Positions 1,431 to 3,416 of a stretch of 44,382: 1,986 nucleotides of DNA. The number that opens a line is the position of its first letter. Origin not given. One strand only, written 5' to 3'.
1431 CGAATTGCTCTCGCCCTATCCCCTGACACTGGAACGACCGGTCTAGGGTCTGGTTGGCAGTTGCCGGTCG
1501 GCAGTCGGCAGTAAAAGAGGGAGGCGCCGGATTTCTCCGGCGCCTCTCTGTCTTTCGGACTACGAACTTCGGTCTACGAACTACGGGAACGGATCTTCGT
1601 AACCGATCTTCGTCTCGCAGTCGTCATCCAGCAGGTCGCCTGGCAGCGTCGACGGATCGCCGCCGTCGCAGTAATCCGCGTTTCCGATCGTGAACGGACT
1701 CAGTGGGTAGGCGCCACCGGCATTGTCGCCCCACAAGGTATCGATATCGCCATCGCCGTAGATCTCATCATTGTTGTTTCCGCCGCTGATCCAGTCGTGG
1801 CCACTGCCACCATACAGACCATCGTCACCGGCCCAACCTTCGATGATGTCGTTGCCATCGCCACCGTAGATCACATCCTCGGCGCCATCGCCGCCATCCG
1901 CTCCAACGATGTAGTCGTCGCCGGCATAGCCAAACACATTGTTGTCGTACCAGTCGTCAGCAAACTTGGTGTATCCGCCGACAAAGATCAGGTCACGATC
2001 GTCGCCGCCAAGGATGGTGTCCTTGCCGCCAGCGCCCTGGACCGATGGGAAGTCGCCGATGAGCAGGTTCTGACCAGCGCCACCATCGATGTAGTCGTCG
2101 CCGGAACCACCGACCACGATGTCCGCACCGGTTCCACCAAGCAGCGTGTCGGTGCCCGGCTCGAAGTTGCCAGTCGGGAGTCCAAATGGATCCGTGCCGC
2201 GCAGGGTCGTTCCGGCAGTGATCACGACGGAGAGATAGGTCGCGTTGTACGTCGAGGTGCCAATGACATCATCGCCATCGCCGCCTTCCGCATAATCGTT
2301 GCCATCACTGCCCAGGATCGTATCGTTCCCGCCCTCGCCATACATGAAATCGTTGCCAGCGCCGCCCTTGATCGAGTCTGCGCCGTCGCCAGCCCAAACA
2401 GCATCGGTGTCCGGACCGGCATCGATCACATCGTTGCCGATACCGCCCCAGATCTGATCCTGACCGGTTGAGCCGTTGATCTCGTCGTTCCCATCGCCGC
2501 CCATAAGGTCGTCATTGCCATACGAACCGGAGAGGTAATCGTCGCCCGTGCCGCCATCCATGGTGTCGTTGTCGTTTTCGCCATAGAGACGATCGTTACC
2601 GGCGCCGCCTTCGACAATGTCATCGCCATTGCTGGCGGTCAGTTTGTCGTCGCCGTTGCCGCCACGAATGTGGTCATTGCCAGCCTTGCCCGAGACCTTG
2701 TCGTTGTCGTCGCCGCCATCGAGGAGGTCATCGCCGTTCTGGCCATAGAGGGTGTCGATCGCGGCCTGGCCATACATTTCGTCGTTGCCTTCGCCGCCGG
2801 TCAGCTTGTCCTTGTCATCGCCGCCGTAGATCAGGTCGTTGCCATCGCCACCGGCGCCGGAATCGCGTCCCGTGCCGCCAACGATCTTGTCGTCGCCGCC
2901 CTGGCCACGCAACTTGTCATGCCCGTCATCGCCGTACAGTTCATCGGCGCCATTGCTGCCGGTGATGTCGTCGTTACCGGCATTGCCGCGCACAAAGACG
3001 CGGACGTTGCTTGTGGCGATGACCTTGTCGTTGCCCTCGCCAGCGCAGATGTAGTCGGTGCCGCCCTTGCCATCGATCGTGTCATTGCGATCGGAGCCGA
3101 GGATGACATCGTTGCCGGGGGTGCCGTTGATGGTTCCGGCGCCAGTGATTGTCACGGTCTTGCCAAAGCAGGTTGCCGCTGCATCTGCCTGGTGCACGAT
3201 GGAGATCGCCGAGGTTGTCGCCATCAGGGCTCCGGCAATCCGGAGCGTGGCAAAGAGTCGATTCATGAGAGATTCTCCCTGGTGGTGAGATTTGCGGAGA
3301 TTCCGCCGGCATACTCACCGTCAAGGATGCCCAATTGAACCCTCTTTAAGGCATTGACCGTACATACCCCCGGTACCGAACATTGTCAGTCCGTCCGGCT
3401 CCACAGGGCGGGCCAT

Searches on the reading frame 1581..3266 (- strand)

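Call 43: search_protein_families(library=pfam, proteins=[window:1581-3266:-], max_evalue=0.001)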
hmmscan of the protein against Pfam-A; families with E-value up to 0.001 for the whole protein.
window:1581-3266:- (561 aa): 1 family
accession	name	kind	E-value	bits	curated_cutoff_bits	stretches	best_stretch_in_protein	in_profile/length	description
PF00353.25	HemolysinCabind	-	3e-75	248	23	16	193-227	2-36/36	RTX calcium-binding nonapeptide repeat (4 copies)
